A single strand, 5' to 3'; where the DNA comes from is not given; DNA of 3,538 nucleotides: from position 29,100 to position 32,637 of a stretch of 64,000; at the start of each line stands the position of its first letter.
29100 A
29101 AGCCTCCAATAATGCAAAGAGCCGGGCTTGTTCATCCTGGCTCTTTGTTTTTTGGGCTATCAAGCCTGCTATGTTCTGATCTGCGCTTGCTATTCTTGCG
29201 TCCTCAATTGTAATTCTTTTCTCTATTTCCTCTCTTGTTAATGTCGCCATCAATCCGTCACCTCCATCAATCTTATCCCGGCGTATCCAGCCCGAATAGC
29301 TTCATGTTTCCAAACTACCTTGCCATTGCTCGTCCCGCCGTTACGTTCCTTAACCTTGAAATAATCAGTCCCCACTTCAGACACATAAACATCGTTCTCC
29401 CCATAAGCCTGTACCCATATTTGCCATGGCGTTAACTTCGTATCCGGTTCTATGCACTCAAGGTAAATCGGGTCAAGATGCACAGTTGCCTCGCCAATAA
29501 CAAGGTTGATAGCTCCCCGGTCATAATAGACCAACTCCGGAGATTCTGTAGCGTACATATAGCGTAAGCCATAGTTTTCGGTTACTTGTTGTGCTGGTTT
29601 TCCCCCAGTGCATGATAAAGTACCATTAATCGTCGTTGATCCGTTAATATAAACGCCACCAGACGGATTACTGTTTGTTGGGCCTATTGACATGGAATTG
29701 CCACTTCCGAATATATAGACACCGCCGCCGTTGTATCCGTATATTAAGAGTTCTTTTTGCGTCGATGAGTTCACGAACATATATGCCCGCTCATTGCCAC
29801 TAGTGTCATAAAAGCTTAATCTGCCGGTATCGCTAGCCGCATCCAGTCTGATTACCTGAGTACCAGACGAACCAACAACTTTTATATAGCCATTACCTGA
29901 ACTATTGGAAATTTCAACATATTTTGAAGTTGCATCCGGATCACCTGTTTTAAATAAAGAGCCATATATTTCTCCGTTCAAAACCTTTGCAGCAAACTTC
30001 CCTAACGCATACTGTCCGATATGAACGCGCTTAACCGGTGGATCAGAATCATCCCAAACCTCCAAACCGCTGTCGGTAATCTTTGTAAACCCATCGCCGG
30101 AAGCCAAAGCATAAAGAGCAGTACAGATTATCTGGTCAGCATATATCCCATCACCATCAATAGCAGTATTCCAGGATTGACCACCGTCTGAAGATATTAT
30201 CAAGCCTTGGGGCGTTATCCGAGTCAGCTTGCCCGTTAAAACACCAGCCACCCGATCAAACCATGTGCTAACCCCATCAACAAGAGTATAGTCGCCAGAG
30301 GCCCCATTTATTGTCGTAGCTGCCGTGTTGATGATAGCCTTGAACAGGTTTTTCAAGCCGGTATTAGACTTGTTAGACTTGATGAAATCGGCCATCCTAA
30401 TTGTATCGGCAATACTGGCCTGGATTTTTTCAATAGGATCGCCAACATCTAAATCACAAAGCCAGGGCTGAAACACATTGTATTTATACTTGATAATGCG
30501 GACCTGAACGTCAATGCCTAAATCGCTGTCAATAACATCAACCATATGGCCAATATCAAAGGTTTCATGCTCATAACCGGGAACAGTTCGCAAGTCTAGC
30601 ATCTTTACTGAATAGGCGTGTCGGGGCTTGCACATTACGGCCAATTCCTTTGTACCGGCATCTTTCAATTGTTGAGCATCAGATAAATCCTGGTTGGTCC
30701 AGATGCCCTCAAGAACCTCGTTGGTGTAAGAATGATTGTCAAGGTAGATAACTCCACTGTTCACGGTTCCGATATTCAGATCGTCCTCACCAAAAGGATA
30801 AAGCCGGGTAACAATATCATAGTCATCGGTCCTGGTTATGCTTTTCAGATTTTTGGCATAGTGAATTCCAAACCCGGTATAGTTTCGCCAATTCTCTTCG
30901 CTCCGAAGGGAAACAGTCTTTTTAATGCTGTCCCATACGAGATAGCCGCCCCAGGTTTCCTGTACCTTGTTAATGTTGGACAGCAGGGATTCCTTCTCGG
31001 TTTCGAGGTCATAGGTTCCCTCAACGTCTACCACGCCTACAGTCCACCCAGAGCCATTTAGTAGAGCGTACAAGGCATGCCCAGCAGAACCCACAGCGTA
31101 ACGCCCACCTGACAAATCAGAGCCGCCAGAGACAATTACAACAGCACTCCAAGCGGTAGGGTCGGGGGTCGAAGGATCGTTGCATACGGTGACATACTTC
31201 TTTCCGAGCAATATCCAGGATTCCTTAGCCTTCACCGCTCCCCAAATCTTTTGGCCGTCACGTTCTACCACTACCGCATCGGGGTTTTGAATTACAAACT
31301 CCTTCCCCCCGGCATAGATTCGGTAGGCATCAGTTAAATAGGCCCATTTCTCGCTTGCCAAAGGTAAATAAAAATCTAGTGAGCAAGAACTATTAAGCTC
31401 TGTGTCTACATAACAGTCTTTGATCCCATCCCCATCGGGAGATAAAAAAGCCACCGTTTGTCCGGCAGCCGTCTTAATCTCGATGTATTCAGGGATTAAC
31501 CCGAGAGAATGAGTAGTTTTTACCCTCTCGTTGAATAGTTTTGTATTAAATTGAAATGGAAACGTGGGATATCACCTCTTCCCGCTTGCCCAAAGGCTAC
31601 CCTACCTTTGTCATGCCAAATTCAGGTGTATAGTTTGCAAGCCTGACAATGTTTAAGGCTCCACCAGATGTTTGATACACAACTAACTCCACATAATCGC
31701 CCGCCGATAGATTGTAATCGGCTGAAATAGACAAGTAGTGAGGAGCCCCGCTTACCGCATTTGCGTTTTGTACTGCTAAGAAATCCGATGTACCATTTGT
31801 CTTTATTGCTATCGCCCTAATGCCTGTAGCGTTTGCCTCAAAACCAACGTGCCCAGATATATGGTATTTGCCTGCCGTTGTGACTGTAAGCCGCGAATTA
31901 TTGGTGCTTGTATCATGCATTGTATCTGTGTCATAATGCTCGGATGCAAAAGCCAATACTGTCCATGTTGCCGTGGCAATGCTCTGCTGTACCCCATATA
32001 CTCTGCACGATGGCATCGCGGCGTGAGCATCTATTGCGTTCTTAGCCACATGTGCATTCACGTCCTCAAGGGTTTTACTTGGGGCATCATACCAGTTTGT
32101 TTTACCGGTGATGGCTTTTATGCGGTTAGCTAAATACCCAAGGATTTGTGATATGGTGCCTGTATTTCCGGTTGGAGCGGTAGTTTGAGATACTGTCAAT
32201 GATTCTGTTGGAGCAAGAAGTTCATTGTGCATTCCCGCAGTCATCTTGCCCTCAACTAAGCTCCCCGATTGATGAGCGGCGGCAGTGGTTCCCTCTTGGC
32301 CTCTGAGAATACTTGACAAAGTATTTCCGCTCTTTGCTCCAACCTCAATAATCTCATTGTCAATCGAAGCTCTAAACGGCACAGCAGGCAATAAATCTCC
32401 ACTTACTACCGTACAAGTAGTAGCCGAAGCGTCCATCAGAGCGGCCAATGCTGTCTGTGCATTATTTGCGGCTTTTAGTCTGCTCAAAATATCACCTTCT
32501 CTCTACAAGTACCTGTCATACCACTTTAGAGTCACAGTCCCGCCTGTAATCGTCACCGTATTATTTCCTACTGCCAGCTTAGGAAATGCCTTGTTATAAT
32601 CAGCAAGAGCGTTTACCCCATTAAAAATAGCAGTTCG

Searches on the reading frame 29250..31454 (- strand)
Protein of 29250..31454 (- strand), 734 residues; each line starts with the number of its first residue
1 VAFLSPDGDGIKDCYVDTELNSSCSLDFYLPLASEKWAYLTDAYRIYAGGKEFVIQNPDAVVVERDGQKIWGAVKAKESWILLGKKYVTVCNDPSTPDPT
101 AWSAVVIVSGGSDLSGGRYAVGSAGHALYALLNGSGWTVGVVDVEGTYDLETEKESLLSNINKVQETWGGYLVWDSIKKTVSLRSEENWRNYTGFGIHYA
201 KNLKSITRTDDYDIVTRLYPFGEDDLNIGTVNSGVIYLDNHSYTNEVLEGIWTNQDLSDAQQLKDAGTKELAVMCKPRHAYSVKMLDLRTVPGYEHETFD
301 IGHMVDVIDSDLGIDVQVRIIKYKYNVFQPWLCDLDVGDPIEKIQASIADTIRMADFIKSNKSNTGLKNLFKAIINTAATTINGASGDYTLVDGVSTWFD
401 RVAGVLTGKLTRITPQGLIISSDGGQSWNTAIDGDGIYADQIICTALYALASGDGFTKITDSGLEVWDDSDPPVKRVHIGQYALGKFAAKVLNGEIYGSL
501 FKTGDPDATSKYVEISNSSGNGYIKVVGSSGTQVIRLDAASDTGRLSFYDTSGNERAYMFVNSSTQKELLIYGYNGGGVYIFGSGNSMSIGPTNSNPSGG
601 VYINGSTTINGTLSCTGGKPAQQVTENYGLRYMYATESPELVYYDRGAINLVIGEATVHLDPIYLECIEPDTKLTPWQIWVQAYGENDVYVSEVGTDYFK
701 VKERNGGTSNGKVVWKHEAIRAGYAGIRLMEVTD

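Call 60: search_protein_families(library=phrogs, proteins=[window:29250-31454:-], max_evalue=0.001)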
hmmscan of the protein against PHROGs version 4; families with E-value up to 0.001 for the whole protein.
window:29250-31454:- (734 aa): 23 families
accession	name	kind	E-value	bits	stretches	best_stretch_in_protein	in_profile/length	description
phrog_3475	-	tail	1.4e-47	163.5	1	124-348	501-724/841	minor tail protein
phrog_22322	-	tail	4.3e-39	135.5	1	128-363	117-366/562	tail protein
phrog_1067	-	head and packaging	6e-31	108.7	1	126-692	118-679/991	minor head protein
phrog_18110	-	unknown function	2.1e-30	106.8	1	126-324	101-299/567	-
phrog_5555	-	tail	2.3e-27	96.7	1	153-447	151-447/788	tail protein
phrog_36443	-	unknown function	3.5e-27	95.7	1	131-360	127-362/1238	-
phrog_6211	-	tail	2.1e-23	83.3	1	127-243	135-256/1168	minor tail protein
phrog_4311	-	head and packaging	4.1e-16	59.6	1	192-353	182-353/651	minor head protein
phrog_4798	-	tail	4.9e-16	59.1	1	179-330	219-371/796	tail protein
phrog_3558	-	tail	1.1e-15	58.1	1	197-363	215-398/1047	tail protein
phrog_12312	-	head and packaging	9.5e-13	48.3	1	125-330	105-346/784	virion structural protein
phrog_1330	-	tail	1.1e-11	44.3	1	16-327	32-346/1361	tail protein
phrog_6616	-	tail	3.4e-10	39.5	1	530-730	554-762/991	tail protein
phrog_19445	-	head and packaging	4e-09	36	1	250-330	290-373/1114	tail tip protein Tal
phrog_13289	-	tail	3.8e-08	32.9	1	139-345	128-348/938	tail protein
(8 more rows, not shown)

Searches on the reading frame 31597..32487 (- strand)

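Call 60: search_protein_families(library=phrogs, proteins=[window:31597-32487:-], max_evalue=0.001)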
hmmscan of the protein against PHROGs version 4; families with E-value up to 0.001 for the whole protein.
window:31597-32487:- (296 aa): 5 families
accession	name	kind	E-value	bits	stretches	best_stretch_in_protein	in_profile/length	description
phrog_13989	-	head and packaging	8.7e-18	65.2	1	150-286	451-586/597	virion structural protein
phrog_8469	-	tail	7.1e-12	46.2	1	4-133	3-133/303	tail fiber protein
phrog_6427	-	unknown function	3e-06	27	1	7-243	7-269/675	-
phrog_30299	-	tail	5.6e-06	26.5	1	10-147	20-157/425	tail fiber protein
phrog_7578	-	unknown function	0.00057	20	0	10-78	24-97/300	-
